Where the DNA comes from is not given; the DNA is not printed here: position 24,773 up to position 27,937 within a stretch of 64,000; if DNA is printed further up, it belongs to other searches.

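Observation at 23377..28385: Chaperone-usher-like secretion locus whose predicted subunits are DUF4402/SCPU-like proteins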

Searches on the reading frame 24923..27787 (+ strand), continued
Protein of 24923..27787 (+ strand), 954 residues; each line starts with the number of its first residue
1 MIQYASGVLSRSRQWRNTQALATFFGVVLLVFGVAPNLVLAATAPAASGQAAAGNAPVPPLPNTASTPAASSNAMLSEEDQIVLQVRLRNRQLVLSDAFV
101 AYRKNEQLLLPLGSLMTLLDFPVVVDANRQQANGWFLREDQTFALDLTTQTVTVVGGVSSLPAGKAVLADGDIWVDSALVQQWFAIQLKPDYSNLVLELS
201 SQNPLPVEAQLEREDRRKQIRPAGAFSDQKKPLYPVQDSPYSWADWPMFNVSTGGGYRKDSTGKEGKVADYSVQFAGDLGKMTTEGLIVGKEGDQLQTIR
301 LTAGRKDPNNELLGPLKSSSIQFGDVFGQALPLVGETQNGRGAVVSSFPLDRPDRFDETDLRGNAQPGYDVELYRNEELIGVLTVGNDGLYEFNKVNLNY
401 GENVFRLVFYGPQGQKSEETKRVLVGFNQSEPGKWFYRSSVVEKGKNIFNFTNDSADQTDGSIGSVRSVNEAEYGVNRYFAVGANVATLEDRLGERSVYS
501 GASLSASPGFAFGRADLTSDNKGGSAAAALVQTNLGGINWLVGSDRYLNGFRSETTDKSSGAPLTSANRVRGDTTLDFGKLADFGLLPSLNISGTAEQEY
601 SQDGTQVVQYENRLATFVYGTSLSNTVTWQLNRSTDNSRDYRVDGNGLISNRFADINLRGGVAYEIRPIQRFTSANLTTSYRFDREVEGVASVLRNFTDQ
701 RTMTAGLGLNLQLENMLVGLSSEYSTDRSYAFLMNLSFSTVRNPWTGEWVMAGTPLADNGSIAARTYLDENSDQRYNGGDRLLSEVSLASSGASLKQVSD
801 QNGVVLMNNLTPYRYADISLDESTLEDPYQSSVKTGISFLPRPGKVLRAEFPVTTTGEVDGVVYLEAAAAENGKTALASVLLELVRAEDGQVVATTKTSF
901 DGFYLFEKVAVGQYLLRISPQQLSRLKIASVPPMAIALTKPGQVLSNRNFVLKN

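Call 59: fold_search(model_id=the predicted structure, library=pdb)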
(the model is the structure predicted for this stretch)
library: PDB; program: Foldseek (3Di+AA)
matches with E <= 10: 1009; with E <= 0.001: 137
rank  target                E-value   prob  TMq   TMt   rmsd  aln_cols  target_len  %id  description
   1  3rfz_B                3.0e-29  1.00  0.41  0.49  21.4       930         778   12  Crystal structure of the FimD usher bound to its cognate FimC:FimH substrate (released 2011-06-01)
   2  9fw9_D                2.6e-28  1.00  0.40  0.54  16.5       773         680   13  Cryo-EM structure of the type 1 pilus assembly platform as part of the FimA-bound chaperone-usher pilus complex (FimDH (released 2025-06-04)
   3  3rfz_E                3.7e-28  1.00  0.41  0.48  21.1       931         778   12  Crystal structure of the FimD usher bound to its cognate FimC:FimH substrate (released 2011-06-01)
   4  9bog_D                8.6e-27  1.00  0.41  0.48  20.4       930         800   12  Structural basis for adhesin secretion by the outer-membrane usher in type 1 pili (released 2024-10-09)
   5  9fy9_D                1.0e-26  1.00  0.39  0.52  16.5       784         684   13  Cryo-EM structure of the type 1 chaperone-usher pilus FimD-tip complex (FimDHGFC) - Conformer 1 (released 2025-06-04)
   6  9fx8_D                4.1e-25  1.00  0.40  0.54  15.4       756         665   13  Cryo-EM structure of the FimI-bound type 1 pilus assembly platform complex - Local refinement (released 2025-06-04)
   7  6e14_D                1.5e-24  1.00  0.38  0.44  22.0       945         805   12  Handover mechanism of the growing pilus by the bacterial outer membrane usher FimD (released 2018-10-17)
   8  9fxs_D                3.5e-24  1.00  0.40  0.54  15.6       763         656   12  Cryo-EM structure of the type 1 pilus complex including pilus rod and FimI-bound assembly platform after incorporation (released 2025-06-04)
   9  9fxb_D                9.5e-24  1.00  0.38  0.54  15.2       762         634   12  Cryo-EM structure of the type 1 pilus assembly platform as part of the FimI-bound chaperone-usher pilus complex (FimDH (released 2025-06-04)
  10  7lhg_C                3.2e-23  1.00  0.42  0.48  20.6       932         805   11  Cryo-EM structure of E. coli P pilus tip assembly intermediate PapC-PapD-PapK-PapG in the first conformation (released 2021-08-11)
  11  7lhh_C                6.9e-22  1.00  0.39  0.45  18.5       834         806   11  Cryo-EM structure of E. coli P pilus tip assembly intermediate PapC-PapD-PapK-PapG in the second conformation (released 2021-08-11)
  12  6cd2_C                2.9e-18  1.00  0.31  0.39  14.6       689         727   11  Crystal structure of the PapC usher bound to the chaperone-adhesin PapD-PapG (released 2018-10-03)
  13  7lhi_C                6.1e-18  1.00  0.39  0.49  18.7       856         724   10  Cryo-EM structure of E. coli P pilus tip assembly intermediate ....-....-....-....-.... (released 2021-08-11)
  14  2vqi_A                1.0e-15  1.00  0.30  0.52   9.7       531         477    9  Structure of the P pilus usher (PapC) translocation pore (released 2008-05-27)
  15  3ohn_A                1.4e-15  1.00  0.31  0.54   9.7       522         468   14  Crystal structure of the FimD translocation domain (released 2011-06-01)
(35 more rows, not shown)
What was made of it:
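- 24923..27787 (+): Usher-fold outer-membrane protein (954 aa). Its start overlaps the chaperone stop (ATGA), which suggests translational coupling. Foldseek against the PDB: the top 18 hits are all FimD or PapC, E 3e-29 to 6e-14, with up to 930 aligned columns; the next hit is at E 1e-8 (call 59).
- On Chaperone-usher pathway (superfamily level): Foldseek's top 18 hits are all FimD or PapC, down to E 3e-29 (call 59).
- On TonB-dependent receptors (rival for the 954-aa protein): Foldseek gives about 1e-5, against 3e-29 for ushers (call 59).
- Foldseek separates ushers (E down to 3e-29) from TonB-dependent receptors and LptD (E 1e-5 to 3e-6) (call 59).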

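Call 68: search_protein_families(library=pfam, alignment_id=A4, max_evalue=1)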
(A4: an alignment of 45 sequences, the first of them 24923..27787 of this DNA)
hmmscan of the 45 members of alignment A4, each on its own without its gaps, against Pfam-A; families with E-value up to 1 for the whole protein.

A. member 1, window:24923-27787:+ (954 aa): 4 families
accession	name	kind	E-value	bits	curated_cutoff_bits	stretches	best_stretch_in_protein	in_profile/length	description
PF17210.9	SdrD_B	-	1.2e-06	29.1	29.7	1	871-919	18-65/112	SdrD B-like domain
PF13620.12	CarboxypepD_reg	-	0.00023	21.9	32.3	1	885-921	22-57/82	Carboxypeptidase regulatory-like domain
PF17802.7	SpaA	-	0.0027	18.3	23.1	1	871-917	10-57/91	Prealbumin-like fold domain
PF17936.7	Big_6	-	0.018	15.7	27.6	1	357-421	13-78/83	Bacterial Ig domain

B. families by the number of members that match (of 45 scanned): 24 families
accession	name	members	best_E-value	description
PF17210.9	SdrD_B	45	6.8e-12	SdrD B-like domain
PF13620.12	CarboxypepD_reg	45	2.5e-10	Carboxypeptidase regulatory-like domain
PF17802.7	SpaA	37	2.8e-07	Prealbumin-like fold domain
PF07833.16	Cu_amine_oxidN1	18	2.4e-06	Copper amine oxidase N-terminal domain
PF11974.14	bMG3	9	0.017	Bacterial alpha-2-macroglobulin MG3 domain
PF09430.16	EMC7_beta-sandw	6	0.022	ER membrane protein complex subunit 7, beta-sandwich domain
PF13715.12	CarbopepD_reg_2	5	0.01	CarboxypepD_reg-like domain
PF00577.26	Usher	5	0.013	Outer membrane usher protein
PF22898.2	NOMO1-like_1st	4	0.049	BOS complex subunit NOMO1-like, first beta sandwich domain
PF23193.1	NOMO_3rd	3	0.051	NOMO third transthyretin-like domain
PF16967.11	TcfC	3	0.085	E-set like domain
PF07210.18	DUF1416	2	0.0051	Protein of unknown function (DUF1416)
PF09619.16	YscW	2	0.01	Type III secretion system lipoprotein chaperone (YscW)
PF14262.12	Cthe_2159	1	0.0066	Carbohydrate-binding domain-containing protein Cthe_2159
PF17936.7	Big_6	1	0.018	Bacterial Ig domain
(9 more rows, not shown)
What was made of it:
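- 27530..27784 (+): C-terminal domain 2 (aa ~870-954), a prealbumin-like sandwich of the SdrD_B / CarboxypepD_reg type. SdrD_B and CarboxypepD_reg are hit in 45 of 45 relatives (call 68).
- Closest known: Classical chaperone-usher pili. Different: CTD2 is of the SdrD_B / CarboxypepD_reg type (call 68).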
